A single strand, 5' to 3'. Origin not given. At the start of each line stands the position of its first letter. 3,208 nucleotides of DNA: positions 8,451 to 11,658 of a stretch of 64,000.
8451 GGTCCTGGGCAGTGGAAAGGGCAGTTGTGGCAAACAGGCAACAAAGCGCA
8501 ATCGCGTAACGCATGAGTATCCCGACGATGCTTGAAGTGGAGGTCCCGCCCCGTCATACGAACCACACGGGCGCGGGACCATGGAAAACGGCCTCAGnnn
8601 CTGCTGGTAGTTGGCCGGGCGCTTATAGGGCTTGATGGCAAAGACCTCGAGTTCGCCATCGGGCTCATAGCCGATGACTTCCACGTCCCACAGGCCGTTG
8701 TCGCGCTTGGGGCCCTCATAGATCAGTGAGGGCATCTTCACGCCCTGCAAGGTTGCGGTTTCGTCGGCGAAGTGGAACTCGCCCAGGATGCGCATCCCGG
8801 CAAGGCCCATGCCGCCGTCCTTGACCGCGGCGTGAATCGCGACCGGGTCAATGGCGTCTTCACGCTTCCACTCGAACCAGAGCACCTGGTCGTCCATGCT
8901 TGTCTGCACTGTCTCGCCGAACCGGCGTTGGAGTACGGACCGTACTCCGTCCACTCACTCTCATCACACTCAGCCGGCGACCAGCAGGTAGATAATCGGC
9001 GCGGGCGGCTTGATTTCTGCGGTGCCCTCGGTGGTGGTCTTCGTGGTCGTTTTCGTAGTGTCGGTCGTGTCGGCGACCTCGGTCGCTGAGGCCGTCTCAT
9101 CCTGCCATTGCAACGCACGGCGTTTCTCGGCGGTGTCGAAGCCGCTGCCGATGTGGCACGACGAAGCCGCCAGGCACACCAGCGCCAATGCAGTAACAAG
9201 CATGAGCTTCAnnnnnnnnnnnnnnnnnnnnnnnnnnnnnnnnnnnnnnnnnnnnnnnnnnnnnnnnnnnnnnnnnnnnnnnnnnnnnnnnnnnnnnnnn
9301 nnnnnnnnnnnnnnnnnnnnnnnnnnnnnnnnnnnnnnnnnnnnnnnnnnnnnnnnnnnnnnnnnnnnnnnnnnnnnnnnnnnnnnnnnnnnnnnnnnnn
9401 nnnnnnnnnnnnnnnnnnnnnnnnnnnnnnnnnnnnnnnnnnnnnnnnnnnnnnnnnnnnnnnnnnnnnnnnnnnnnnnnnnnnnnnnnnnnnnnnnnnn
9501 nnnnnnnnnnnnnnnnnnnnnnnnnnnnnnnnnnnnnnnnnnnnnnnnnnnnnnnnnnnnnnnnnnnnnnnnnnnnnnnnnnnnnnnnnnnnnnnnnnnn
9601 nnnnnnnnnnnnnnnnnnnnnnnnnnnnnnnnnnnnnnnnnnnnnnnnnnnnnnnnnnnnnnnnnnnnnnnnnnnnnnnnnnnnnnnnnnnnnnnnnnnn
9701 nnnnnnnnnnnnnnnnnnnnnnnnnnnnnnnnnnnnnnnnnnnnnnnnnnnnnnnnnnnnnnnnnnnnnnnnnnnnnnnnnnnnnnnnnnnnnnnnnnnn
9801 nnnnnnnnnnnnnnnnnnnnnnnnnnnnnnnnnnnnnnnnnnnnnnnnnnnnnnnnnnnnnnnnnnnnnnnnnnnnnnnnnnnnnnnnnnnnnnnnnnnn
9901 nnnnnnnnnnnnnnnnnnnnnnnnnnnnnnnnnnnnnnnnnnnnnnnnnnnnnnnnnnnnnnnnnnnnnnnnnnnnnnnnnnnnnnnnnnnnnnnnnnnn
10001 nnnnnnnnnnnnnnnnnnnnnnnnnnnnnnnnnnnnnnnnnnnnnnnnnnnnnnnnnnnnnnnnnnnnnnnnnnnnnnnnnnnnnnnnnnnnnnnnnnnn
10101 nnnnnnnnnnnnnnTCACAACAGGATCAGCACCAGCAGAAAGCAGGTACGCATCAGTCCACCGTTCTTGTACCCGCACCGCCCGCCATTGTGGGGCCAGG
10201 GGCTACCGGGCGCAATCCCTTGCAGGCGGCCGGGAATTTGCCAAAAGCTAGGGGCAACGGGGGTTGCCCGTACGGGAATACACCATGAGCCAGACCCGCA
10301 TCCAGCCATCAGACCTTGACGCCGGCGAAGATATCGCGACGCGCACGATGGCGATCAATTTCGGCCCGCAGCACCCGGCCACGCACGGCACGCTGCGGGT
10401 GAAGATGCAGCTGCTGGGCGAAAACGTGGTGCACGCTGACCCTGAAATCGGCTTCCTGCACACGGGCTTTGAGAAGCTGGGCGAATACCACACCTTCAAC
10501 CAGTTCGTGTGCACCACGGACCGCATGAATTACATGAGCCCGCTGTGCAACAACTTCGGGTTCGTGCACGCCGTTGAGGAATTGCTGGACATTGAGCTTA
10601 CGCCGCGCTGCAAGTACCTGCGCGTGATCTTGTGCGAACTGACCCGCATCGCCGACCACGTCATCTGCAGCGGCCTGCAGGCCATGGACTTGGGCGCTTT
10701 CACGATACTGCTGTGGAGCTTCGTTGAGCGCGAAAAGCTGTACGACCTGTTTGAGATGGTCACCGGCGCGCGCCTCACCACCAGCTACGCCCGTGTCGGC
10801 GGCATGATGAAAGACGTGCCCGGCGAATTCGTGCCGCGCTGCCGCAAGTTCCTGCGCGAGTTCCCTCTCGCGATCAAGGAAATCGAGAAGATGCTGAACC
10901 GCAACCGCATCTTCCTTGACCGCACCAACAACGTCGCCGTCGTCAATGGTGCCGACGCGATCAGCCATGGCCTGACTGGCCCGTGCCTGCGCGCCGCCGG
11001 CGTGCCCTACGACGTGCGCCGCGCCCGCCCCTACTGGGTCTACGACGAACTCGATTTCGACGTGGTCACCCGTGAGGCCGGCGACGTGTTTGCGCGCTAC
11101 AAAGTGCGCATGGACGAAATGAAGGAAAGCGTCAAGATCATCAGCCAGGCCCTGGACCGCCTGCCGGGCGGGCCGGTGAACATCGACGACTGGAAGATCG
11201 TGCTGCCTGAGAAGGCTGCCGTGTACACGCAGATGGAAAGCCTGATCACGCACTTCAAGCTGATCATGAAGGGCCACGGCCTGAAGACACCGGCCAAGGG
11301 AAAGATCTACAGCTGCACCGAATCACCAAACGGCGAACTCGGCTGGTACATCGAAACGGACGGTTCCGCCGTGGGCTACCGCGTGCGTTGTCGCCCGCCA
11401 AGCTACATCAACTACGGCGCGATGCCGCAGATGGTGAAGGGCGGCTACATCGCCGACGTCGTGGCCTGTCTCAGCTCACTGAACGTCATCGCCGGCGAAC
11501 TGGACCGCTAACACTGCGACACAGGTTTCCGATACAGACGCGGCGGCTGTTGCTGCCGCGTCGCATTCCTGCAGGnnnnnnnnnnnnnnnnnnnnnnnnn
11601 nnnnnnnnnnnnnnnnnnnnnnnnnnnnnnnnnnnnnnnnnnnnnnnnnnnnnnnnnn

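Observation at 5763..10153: Envelope-targeted four-gene operon in which three members carry in-frame UGA: candidate undescribed periplasmic selenoprotein module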

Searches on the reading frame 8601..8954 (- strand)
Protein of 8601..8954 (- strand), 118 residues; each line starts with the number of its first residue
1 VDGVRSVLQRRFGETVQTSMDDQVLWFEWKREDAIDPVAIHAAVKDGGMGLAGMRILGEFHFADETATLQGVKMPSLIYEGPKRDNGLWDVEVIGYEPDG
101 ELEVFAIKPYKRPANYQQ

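Call 30: search_protein_representatives(protein=window:8601-8954:-)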
Query: 118 residues. Proteins with E-value up to 0.001 (for the whole library): 10; up to 1e-10: 6; up to 1e-30: 0. The best 10 are listed.
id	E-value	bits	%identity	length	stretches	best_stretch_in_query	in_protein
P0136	3.2e-26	107.9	54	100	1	20-117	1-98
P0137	7.0e-20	87.5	42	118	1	2-116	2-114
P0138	1.8e-17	79.7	41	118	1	1-116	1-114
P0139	2.5e-17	79.2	40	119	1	2-113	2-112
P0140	7.4e-12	61.5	36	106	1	17-117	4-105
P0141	3.7e-11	59.3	33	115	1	5-117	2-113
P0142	4.1e-08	49.5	41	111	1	9-78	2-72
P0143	3.0e-06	43.5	41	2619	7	70-105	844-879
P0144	1.4e-04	38.0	41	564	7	15-41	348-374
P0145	1.5e-04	38.0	29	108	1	16-117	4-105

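Call 50: predict_structure(alignment_id=A3)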
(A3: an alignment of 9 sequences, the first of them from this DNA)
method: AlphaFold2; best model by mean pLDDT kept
length: 118 residues; sequences in the alignment: 9
mean_pLDDT: 86.0   pTM: 0.79
mean pLDDT of the five models: 86.0, 81.0, 80.6, 80.3, 79.4
residues with pLDDT >= 90: 58; 70-90: 49; 50-70: 8; < 50: 3
segments of 3 or more residues with pLDDT < 50: 116-118
pLDDT, mean of each block of 10 residues (from residue 1): 76 72 78 88 86 92 96 93 95 92 95 65
secondary structure, 60 per line:
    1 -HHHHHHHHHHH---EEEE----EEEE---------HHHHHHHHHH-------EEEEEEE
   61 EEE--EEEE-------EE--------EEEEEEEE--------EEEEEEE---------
elements in order: H2-12 E16-19 E24-27 H37-46 E54-63 E66-69 E87-94 E103-109

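Call 54: fold_search(model_id=the predicted structure, library=pdb)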
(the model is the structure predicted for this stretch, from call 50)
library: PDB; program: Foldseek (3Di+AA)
matches with E <= 10: 139; with E <= 0.001: 0
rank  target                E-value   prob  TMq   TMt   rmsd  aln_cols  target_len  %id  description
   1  6qh2_MODEL_1_A        1.5e-01  0.35  0.30  0.26  10.6       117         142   13  Solution NMR ensemble for a chimeric KH-S1 domain construct of exosomal polynucleotide phosphrylase at 298K co (released 2019-04-10)
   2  6y6e                  3.4e-01  0.30  0.33  0.18  14.3       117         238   15  drosophila Unr CSD456 (released 2020-07-29)
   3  2qgu                  1.2e+00  0.05  0.16  0.11  11.5        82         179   13  Three-dimensional structure of the phospholipid-binding protein from Ralstonia solanacearum Q8XV73_RALSQ in complex with (released 2007-07-24)
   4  8ojg_G                1.3e+00  0.06  0.18  0.13  13.1        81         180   11  Structure of the MlaCD complex (2:6 stoichiometry) (released 2024-07-10)
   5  6w3d                  1.4e+00  0.07  0.20  0.20  12.7        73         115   12  Rd1NTF2_05 with long sheet (released 2020-04-15)
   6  8btd_SM               1.5e+00  0.28  0.32  0.26   8.7        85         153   14  Giardia Ribosome in PRE-T Hybrid State (D1) (released 2023-03-22)
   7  2mzv_MODEL_1_A        1.5e+00  0.04  0.18  0.12  16.2       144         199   10  Resonance assignments and secondary structure of a phytocystatin from Sesamum indicum (released 2016-03-02)
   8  3kzt_B                1.6e+00  0.09  0.17  0.16  10.7        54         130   18  Crystal structure of Protein of unknown function (NP_812423.1) from BACTEROIDES THETAIOTAOMICRON VPI-5482 at 2.10 A re (released 2010-02-02)
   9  8py1_B                1.7e+00  0.13  0.25  0.20   6.3        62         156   16  Sensor domain of Asticcacaulis benevestitus chemoreceptor in complex with formate. (released 2025-02-12)
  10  7rec_G                1.7e+00  0.02  0.13  0.12  14.2       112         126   10  Structure of Thr354Asn, Glu355Gln, Thr412Asn, Ile414Met, Ile464His, and Phe467Met mutant human CaMKII alpha hub bound  (released 2021-07-21)
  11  2ytv_MODEL_1_A        1.8e+00  0.21  0.33  0.44   6.6        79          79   13  Solution structure of the fifth cold-shock domain of the human KIAA0885 protein (unr protein) (released 2008-04-08)
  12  2w2c_A                2.1e+00  0.01  0.12  0.11  15.3       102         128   11  STRUCTURE OF THE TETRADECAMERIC OLIGOMERISATION DOMAIN OF CALCIUM- CALMODULIN DEPENDENT PROTEIN KINASE II DELTA (released 2008-12-23)
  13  1ue7_B                2.2e+00  0.07  0.24  0.27  10.3        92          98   15  Crystal structure of the single-stranded dna-binding protein from mycobacterium tuberculosis (released 2004-02-10)
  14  6w3f_B                2.3e+00  0.02  0.17  0.17  14.1       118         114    9  Rd1NTF2_05_I64F_A80G_T94P_D101K_L106W (released 2020-04-15)
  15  3iiq_B                2.3e+00  0.02  0.18  0.11  13.7       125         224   10  Crystallographic analysis of bacterial signal peptidase in ternary complex with Arylomycin A2 and a beta-sultam inhibi (released 2009-09-01)
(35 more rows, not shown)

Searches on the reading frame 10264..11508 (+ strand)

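Call 66: search_protein_families(library=pfam, max_evalue=0.0001, proteins=[window:10264-11508:+])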
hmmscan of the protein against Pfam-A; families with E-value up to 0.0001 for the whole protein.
window:10264-11508:+ (415 aa): 1 family
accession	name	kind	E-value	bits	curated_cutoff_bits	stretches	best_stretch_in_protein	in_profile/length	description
PF00346.24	Complex1_49kDa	-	8.3e-106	353.4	24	1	142-415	1-271/271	Respiratory-chain NADH dehydrogenase, 49 Kd subunit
